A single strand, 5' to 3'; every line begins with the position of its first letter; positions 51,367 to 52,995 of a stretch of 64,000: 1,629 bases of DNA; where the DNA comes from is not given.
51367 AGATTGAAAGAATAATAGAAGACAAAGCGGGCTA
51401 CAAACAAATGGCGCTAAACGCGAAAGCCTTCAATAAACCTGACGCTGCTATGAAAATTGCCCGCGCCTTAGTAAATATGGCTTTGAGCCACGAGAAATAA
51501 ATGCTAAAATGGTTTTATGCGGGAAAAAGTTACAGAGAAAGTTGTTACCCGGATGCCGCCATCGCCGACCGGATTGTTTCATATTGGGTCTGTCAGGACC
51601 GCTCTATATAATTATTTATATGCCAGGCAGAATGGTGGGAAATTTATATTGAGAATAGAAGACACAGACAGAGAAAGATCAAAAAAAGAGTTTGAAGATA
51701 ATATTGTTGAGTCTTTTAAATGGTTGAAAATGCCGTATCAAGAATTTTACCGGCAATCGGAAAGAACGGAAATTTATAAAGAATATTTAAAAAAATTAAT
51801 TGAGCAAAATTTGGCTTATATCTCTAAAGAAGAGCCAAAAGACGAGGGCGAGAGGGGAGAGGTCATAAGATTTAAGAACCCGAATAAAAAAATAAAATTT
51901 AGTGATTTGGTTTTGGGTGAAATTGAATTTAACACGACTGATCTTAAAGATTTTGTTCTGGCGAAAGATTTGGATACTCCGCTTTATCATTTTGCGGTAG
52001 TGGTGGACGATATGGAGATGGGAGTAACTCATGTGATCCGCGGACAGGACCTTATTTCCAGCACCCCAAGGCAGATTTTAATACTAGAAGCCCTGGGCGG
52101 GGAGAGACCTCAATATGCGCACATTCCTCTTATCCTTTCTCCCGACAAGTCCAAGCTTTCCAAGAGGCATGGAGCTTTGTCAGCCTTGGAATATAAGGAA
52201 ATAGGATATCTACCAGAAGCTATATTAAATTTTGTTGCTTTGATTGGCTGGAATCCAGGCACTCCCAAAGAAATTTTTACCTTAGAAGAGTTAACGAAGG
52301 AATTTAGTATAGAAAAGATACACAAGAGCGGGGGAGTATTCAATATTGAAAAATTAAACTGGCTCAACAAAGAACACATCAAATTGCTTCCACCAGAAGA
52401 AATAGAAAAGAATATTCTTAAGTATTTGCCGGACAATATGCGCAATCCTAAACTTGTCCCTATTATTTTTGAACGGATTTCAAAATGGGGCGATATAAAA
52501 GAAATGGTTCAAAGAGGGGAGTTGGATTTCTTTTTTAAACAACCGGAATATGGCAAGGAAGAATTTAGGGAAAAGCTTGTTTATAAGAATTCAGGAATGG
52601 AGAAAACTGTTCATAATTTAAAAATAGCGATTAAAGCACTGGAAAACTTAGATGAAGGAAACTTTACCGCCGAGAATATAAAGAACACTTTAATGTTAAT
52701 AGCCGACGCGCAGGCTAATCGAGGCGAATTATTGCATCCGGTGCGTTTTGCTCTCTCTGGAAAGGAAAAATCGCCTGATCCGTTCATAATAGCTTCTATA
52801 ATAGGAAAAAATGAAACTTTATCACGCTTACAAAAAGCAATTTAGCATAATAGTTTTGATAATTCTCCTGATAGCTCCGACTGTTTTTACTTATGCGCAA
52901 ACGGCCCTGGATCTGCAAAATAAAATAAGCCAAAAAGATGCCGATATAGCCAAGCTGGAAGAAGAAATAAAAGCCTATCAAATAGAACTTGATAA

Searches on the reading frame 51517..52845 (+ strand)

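Call 110: search_protein_families(library=ncbifam, proteins=[window:51517-52845:+], max_evalue=1e-10)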
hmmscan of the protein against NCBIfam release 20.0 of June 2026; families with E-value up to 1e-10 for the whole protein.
window:51517-52845:+ (442 aa): 10 families
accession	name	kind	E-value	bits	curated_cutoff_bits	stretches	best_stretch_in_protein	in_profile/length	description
TIGR00464.1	gltX_bact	equivalog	8.8e-130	433.7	289.95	2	110-440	137-465/470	glutamate--tRNA ligase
TIGR03838.1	queuosine_YadB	equivalog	3.8e-59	200.3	276.7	2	108-225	123-241/272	tRNA glutamyl-Q(34) synthetase GluQRS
NF004314.0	PRK05710.1-3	equivalog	6.4e-58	196.5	256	2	109-249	127-264/297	tRNA glutamyl-Q(34) synthetase GluQRS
NF004315.1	PRK05710.1-4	equivalog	6.3e-55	186.5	250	2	125-238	159-272/274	tRNA glutamyl-Q(34) synthetase GluQRS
NF004313.0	PRK05710.1-2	equivalog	7e-44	150.2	380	2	121-227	145-255/299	tRNA glutamyl-Q(34) synthetase GluQRS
NF003169.0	PRK04156.1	equivalog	1.9e-42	145.7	516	2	5-108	97-203/567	glutamate--tRNA ligase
TIGR00463.1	gltX_arch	equivalog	1.7e-34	119.3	401.75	1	7-115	92-203/560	glutamate--tRNA ligase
NF004312.0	PRK05710.1-1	equivalog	4.2e-34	118.3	453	2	113-220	135-243/306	tRNA glutamyl-Q(34) synthetase GluQRS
NF011291.0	PRK14703.1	equivalog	4.2e-19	68.3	681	1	6-116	29-141/769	glutamine--tRNA ligase/YqeY domain fusion protein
TIGR00440.1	glnS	equivalog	6e-13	48.5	425.8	1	9-133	1-124/524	glutamine--tRNA ligase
